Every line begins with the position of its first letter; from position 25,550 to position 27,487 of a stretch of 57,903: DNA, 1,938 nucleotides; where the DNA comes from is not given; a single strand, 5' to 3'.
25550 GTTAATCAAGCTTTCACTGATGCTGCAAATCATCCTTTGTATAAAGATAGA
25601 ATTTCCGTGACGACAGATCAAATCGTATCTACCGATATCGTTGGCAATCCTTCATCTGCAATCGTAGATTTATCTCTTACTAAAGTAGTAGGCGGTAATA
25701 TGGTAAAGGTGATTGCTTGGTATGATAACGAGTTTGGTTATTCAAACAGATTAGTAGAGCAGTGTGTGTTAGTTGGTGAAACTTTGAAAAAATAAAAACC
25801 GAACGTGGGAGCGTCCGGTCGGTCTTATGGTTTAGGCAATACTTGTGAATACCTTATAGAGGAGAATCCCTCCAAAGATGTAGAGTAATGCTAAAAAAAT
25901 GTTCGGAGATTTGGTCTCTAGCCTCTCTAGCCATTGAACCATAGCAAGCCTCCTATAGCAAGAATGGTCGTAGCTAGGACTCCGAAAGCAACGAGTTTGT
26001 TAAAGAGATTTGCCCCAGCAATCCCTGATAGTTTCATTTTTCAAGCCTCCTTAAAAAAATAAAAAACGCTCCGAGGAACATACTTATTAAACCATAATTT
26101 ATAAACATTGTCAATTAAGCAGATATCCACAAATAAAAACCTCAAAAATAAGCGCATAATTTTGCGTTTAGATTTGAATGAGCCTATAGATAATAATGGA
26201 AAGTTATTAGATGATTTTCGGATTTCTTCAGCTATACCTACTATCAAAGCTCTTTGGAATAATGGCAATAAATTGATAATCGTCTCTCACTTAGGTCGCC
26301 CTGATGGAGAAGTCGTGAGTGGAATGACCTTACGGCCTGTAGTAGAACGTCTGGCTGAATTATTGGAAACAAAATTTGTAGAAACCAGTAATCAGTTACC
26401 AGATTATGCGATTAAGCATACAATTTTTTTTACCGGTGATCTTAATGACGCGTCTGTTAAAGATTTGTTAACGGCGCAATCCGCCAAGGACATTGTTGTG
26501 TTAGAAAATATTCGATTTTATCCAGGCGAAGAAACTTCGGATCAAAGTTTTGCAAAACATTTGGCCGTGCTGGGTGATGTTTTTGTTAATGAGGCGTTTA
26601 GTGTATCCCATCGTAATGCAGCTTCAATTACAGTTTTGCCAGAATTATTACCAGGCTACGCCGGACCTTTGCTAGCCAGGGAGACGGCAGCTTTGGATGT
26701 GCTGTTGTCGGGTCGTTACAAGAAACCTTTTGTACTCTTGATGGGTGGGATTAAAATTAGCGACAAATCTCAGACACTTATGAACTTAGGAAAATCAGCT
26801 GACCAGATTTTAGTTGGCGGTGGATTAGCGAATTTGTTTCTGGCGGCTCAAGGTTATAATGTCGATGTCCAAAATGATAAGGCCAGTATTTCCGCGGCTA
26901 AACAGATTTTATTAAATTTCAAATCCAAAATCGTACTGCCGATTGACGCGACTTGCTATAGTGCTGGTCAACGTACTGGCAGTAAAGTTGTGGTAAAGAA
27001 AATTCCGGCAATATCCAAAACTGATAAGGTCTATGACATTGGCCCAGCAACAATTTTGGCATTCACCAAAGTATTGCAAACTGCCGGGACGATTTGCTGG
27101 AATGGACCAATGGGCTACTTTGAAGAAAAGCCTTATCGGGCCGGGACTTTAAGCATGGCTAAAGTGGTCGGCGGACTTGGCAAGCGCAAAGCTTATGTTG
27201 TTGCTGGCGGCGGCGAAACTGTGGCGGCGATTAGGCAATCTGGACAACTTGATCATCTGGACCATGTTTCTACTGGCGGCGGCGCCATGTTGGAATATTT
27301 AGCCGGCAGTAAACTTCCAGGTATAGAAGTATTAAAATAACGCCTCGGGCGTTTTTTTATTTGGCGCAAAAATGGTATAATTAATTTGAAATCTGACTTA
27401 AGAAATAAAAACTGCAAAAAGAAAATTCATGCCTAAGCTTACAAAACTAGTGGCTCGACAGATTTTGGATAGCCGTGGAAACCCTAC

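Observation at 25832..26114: Hidden antisense operon of two 36-aa membrane peptides splits gap from pgk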

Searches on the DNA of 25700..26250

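Call 57: search_rna_families(source=window, start=25700, end=26250, threshold=evalue, max_evalue=10)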
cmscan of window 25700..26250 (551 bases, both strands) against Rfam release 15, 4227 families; matches with E-value up to 10: 4.
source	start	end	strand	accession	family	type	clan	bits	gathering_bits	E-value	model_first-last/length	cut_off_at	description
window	25897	25968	-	RF01224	snoR80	Gene; snRNA; snoRNA; HACA-box;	CL00038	18.1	45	2.2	1-129/129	no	Small nucleolar RNA snoR80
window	25791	25879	-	RF02344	ar14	Gene; sRNA;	-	13.3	58.8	4.6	1-123/123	no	Alphaproteobacterial ar14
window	25792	25868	-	RF02631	Hrs13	Gene; sRNA;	-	11.7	52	5.3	1-82/82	no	Hfq-regulated sRNA 13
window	26205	26231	-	RF02914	DUF805b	Cis-reg;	CL00115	11.1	35.6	3.8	2-26/35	no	DUF805b RNA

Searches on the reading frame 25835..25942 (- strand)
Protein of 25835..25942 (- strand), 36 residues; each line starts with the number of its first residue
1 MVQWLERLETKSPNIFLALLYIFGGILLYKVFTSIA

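Call 28: search_protein_families(library=pfam, max_evalue=10, proteins=[window:25835-25942:-])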
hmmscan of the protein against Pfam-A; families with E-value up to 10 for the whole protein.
seq(36 aa): 0 families

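Call 29: search_protein_families(library=ncbifam, max_evalue=10, proteins=[window:25835-25942:-])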
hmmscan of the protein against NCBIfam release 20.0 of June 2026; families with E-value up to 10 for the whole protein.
seq(36 aa): 0 families

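Call 63: search_protein_families(library=phrogs, max_evalue=1, proteins=[window:25835-25942:-])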
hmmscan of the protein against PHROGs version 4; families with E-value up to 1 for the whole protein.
seq(36 aa): 0 families

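Call 64: search_protein_families(library=padloc, max_evalue=1, proteins=[window:25835-25942:-])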
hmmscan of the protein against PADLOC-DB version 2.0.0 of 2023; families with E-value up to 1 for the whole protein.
seq(36 aa): 0 families

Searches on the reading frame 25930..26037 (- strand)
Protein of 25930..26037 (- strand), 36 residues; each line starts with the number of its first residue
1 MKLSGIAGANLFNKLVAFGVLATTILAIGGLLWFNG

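Call 7: list_cluster_members(proteins=[window:25930-26037:-, window:25835-25942:-])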
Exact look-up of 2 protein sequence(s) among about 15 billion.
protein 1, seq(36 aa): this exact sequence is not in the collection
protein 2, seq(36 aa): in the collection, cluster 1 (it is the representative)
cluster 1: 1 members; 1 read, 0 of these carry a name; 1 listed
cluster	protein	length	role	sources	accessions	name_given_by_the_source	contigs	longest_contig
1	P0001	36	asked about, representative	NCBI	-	-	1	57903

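Call 28: search_protein_families(library=pfam, max_evalue=10, proteins=[window:25930-26037:-])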
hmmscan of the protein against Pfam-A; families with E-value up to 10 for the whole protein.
seq(36 aa): 0 families

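Call 29: search_protein_families(library=ncbifam, max_evalue=10, proteins=[window:25930-26037:-])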
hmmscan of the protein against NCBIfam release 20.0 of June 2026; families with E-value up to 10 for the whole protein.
seq(36 aa): 0 families

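Call 51: search_protein_representatives(alignment_id=A5)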
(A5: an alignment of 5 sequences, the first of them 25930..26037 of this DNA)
Query: 5 sequences, 38 profile positions. Proteins with E-value up to 0.001 (for the whole library): 5; up to 1e-10: 2; up to 1e-30: 0. The best 5 are listed.
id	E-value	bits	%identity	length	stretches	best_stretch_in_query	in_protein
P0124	2.5e-17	78.7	-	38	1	1-38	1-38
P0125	2.0e-12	63.0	-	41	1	1-36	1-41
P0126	6.9e-10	54.8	-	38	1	1-38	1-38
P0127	4.1e-05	39.6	-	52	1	1-38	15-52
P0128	5.2e-04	36.0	-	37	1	1-38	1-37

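Call 53: find_encoding_contigs(protein=P0128, flank=2500, max_places=2)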
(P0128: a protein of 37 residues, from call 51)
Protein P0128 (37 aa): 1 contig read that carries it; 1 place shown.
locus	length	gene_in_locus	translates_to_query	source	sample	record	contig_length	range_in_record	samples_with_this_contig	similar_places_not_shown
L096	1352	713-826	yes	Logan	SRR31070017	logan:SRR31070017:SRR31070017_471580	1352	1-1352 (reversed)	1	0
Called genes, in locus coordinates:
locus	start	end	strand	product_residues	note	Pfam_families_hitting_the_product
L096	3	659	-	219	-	?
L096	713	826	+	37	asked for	-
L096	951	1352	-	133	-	?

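Call 63: search_protein_families(library=phrogs, max_evalue=1, proteins=[window:25930-26037:-])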
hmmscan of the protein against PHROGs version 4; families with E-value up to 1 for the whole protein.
seq(36 aa): 1 family
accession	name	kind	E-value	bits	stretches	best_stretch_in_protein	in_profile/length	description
phrog_19965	-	unknown function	0.057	14.3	1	20-34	15-29/46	-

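Call 64: search_protein_families(library=padloc, max_evalue=1, proteins=[window:25930-26037:-])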
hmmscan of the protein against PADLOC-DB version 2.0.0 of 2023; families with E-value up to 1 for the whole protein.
seq(36 aa): 0 families

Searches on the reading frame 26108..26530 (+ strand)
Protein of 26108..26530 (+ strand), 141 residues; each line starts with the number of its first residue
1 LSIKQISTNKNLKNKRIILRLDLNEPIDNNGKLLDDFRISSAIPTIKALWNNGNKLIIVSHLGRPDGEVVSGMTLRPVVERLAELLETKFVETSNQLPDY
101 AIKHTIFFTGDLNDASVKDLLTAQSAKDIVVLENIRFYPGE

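Call 16: find_related_loci(query=window:26108-26530:+, collection=metagenome_contigs, flank=3000)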
Query window:26108-26530:+ (141 aa) in metagenome_contigs; peptide patterns used: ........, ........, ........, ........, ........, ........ (x = any residue, [..] = any of these).
468 stretches matched a pattern; 1 encode a relative of the query (tblastn E <= 1e-3); 1 distinct loci.
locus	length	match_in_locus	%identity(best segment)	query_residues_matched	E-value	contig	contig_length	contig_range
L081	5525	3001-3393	47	11-141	2e-41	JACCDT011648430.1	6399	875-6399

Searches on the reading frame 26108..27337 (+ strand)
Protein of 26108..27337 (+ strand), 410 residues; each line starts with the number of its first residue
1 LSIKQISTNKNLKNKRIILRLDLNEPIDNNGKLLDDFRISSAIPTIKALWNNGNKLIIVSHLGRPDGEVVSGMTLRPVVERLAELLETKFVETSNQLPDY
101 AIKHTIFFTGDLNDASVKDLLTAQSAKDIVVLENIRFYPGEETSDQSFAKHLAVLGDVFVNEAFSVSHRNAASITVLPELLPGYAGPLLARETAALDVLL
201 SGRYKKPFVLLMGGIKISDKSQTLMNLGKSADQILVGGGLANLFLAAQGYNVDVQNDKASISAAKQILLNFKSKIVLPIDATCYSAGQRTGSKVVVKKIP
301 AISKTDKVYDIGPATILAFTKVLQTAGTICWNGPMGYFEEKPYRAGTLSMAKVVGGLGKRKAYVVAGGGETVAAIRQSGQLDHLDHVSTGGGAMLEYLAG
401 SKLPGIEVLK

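Call 15: find_homologous_proteins(query=window:26108-27337:+, max_evalue=1e-60)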
Query window:26108-27337:+ (410 aa): 5836 proteins with E <= 1e-60 among 8000 candidates; the best 120 are listed.
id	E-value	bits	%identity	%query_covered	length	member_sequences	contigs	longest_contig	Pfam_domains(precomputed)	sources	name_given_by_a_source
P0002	3.0e-253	858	100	96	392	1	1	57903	PF00162.25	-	-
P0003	6.3e-227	771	85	100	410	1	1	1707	PF00162.25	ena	-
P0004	1.3e-224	763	84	100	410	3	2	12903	PF00162.25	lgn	-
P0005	4.4e-206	702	76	100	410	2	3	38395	PF00162.25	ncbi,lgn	-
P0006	2.0e-178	611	68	100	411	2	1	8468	PF00162.25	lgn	-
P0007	6.4e-175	600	65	100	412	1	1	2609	PF00162.25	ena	-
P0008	1.2e-174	599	65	100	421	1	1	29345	PF00162.25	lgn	-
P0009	6.3e-174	597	65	100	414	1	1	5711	PF00162.25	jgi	jgi:phosphoglycerate kinase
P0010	2.1e-171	588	64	100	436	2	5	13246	PF00162.25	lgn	-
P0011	8.9e-170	583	66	96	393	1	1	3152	PF00162.25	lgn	-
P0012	2.3e-168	578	63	100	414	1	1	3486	PF00162.25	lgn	-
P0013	4.6e-167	574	62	100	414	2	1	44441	PF00162.25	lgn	-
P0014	2.1e-165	569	64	100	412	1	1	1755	PF00162.25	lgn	-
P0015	2.5e-165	568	63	100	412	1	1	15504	PF00162.25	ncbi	-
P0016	1.1e-163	563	61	100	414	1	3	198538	PF00162.25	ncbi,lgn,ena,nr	ncbi:MAG TPA: phosphoglycerate kinase [Candidatus Doudnabacteria bacterium]|nr:phosphoglycerate kina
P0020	6.6e-163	560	62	100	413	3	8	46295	PF00162.25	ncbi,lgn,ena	-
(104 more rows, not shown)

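Call 17: find_encoding_contigs(protein=P0004, flank=3000, max_places=3)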
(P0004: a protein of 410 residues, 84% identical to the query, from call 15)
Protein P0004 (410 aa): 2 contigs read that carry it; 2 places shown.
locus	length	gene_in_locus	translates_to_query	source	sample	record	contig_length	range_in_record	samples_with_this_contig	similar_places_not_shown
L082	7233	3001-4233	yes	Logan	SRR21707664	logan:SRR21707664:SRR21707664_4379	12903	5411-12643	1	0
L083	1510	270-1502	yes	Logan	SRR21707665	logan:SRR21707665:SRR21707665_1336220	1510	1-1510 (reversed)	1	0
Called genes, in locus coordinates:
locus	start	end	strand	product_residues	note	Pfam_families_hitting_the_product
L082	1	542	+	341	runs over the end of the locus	PF00294:PfkB, PF08543:Phos_pyr_kin (faint)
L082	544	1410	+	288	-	PF01116:F_bP_aldolase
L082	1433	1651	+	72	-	-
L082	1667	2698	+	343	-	PF00044:Gp_dh_N, PF02800:Gp_dh_C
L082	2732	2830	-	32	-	-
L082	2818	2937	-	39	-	-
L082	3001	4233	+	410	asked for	PF00162:PGK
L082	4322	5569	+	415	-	PF03952:Enolase_N, PF00113:Enolase_C, PF13378:MR_MLE_C (weak)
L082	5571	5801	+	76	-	PF07866:DUF1653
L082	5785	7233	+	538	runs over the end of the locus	PF01676:Metalloenzyme, PF06415:iPGM_N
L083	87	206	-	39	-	-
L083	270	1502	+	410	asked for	PF00162:PGK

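Call 18: find_encoding_contigs(protein=P0003, flank=3000, max_places=3)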
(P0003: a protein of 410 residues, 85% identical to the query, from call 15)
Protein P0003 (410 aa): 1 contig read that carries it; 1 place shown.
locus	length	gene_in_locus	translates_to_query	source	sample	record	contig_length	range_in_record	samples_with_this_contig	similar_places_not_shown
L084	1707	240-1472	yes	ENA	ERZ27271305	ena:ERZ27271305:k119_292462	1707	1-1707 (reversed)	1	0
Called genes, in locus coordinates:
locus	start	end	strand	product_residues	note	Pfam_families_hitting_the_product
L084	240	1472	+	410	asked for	PF00162:PGK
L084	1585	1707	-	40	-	?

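Call 19: find_encoding_contigs(protein=P0005, flank=3000, max_places=3)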
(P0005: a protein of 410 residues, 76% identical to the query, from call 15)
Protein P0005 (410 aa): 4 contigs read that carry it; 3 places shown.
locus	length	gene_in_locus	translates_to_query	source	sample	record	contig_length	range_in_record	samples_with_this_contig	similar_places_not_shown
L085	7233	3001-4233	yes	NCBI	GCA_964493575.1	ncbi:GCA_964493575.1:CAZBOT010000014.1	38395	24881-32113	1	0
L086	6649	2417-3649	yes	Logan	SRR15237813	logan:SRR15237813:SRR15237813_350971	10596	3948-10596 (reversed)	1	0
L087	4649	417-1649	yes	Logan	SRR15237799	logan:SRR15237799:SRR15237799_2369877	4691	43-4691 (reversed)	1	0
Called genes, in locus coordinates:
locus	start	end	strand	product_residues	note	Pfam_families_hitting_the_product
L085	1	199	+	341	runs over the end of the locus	PF00294:PfkB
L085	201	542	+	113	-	-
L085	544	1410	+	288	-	PF01116:F_bP_aldolase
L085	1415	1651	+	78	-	-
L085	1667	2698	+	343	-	PF00044:Gp_dh_N, PF02800:Gp_dh_C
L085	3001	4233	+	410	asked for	PF00162:PGK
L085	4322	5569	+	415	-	PF03952:Enolase_N, PF00113:Enolase_C, PF13378:MR_MLE_C (weak)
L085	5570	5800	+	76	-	PF07866:DUF1653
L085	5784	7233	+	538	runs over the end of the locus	PF01676:Metalloenzyme, PF06415:iPGM_N, PF01663:Phosphodiest (faint)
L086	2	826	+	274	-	?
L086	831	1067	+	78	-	-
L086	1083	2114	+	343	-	PF00044:Gp_dh_N, PF02800:Gp_dh_C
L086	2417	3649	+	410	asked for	PF00162:PGK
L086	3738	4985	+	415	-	PF03952:Enolase_N, PF00113:Enolase_C, PF13378:MR_MLE_C (weak)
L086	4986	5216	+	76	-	PF07866:DUF1653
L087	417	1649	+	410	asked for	PF00162:PGK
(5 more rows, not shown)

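Call 24: find_encoding_contigs(protein=P0006, flank=2500, max_places=2)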
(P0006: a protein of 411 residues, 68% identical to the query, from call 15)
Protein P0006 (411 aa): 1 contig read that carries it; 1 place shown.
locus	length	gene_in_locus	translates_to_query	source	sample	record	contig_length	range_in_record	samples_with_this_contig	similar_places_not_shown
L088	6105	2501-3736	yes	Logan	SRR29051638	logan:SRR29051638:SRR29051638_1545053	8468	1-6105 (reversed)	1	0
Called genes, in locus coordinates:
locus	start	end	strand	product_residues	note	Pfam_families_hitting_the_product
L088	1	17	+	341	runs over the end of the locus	PF00294:PfkB, PF08543:Phos_pyr_kin (weak)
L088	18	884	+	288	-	PF01116:F_bP_aldolase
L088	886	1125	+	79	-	-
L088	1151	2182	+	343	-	PF00044:Gp_dh_N, PF02800:Gp_dh_C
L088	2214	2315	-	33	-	-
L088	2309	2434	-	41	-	-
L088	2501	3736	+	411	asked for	PF00162:PGK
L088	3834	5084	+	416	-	PF03952:Enolase_N, PF00113:Enolase_C, PF13378:MR_MLE_C (weak)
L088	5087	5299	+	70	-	PF07866:DUF1653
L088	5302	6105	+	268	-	?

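Call 25: find_encoding_contigs(protein=P0008, flank=2500, max_places=2)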
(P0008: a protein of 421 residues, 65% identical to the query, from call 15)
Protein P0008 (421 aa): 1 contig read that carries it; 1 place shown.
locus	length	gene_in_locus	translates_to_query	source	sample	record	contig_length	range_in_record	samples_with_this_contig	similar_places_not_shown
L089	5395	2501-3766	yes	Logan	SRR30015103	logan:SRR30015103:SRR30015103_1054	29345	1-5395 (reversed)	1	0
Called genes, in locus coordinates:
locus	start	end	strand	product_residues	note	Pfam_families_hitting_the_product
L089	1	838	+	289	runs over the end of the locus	PF01116:F_bP_aldolase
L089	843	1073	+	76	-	-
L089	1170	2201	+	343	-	PF00044:Gp_dh_N, PF02800:Gp_dh_C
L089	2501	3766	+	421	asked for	PF00162:PGK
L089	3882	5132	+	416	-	PF03952:Enolase_N, PF00113:Enolase_C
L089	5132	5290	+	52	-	-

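Call 26: find_encoding_contigs(protein=P0010, flank=2500, max_places=2)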
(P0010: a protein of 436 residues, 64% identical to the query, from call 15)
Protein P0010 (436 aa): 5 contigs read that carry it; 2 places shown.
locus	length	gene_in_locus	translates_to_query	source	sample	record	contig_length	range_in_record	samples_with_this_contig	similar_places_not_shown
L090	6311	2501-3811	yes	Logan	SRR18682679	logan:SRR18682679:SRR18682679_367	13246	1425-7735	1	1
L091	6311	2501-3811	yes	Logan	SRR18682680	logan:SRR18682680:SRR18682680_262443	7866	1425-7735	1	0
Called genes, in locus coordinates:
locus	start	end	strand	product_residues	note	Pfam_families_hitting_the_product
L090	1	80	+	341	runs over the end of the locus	PF00294:PfkB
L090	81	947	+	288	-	PF01116:F_bP_aldolase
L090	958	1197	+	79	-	-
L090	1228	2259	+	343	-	PF00044:Gp_dh_N, PF02800:Gp_dh_C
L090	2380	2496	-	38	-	-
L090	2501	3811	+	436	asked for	PF00162:PGK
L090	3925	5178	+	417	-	PF03952:Enolase_N, PF00113:Enolase_C, PF13378:MR_MLE_C (faint)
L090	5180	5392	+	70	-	PF07866:DUF1653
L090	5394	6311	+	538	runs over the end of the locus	PF01676:Metalloenzyme, PF06415:iPGM_N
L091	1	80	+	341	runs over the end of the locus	PF00294:PfkB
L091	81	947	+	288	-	PF01116:F_bP_aldolase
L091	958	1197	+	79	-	-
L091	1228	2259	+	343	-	PF00044:Gp_dh_N, PF02800:Gp_dh_C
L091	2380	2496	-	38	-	-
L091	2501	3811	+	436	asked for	PF00162:PGK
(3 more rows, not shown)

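Call 54: find_encoding_contigs(protein=P0013, flank=2500, max_places=1)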
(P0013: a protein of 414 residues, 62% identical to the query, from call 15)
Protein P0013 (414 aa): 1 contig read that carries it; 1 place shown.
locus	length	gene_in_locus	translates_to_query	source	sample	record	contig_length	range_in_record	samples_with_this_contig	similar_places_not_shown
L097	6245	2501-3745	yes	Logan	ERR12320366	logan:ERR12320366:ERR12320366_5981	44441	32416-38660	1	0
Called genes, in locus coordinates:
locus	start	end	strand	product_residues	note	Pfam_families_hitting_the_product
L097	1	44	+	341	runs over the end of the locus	PF00294:PfkB, PF08543:Phos_pyr_kin (weak)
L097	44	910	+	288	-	PF01116:F_bP_aldolase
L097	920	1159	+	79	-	-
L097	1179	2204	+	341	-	PF00044:Gp_dh_N, PF02800:Gp_dh_C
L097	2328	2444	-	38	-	-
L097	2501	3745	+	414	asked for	PF00162:PGK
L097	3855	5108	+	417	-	PF03952:Enolase_N, PF00113:Enolase_C, PF13378:MR_MLE_C (weak)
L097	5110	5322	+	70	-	PF07866:DUF1653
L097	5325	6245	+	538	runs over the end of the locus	PF01676:Metalloenzyme, PF06415:iPGM_N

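Call 71: find_encoding_contigs(protein=P0016, flank=2500, max_places=1)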
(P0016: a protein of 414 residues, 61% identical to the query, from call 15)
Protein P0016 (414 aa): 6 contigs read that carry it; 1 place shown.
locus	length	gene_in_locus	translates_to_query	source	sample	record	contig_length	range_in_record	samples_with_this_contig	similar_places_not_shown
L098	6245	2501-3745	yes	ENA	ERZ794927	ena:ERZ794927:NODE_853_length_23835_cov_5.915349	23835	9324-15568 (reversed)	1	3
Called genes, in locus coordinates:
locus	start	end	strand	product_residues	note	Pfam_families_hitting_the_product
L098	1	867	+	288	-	PF01116:F_bP_aldolase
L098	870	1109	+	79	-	-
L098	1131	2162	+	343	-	PF00044:Gp_dh_N, PF02800:Gp_dh_C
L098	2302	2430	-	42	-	-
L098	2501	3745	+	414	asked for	PF00162:PGK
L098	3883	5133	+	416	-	PF03952:Enolase_N, PF00113:Enolase_C, PF13378:MR_MLE_C (weak)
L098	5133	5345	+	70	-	PF07866:DUF1653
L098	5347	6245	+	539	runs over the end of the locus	PF01676:Metalloenzyme, PF06415:iPGM_N, PF01663:Phosphodiest (weak)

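Call 72: find_encoding_contigs(protein=P0020, flank=2500, max_places=1)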
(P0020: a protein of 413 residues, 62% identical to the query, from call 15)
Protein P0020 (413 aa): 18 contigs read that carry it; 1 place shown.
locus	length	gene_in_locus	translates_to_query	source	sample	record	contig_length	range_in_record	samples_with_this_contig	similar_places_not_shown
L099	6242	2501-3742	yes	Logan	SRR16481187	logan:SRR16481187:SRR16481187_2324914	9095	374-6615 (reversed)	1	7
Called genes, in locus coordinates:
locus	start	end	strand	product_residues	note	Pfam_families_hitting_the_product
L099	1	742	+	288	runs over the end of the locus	PF01116:F_bP_aldolase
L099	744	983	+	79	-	-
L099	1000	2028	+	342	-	PF00044:Gp_dh_N, PF02800:Gp_dh_C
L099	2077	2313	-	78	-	-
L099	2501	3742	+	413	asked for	PF00162:PGK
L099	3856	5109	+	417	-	PF03952:Enolase_N, PF00113:Enolase_C, PF13378:MR_MLE_C (faint)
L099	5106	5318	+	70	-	PF07866:DUF1653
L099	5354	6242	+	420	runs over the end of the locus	?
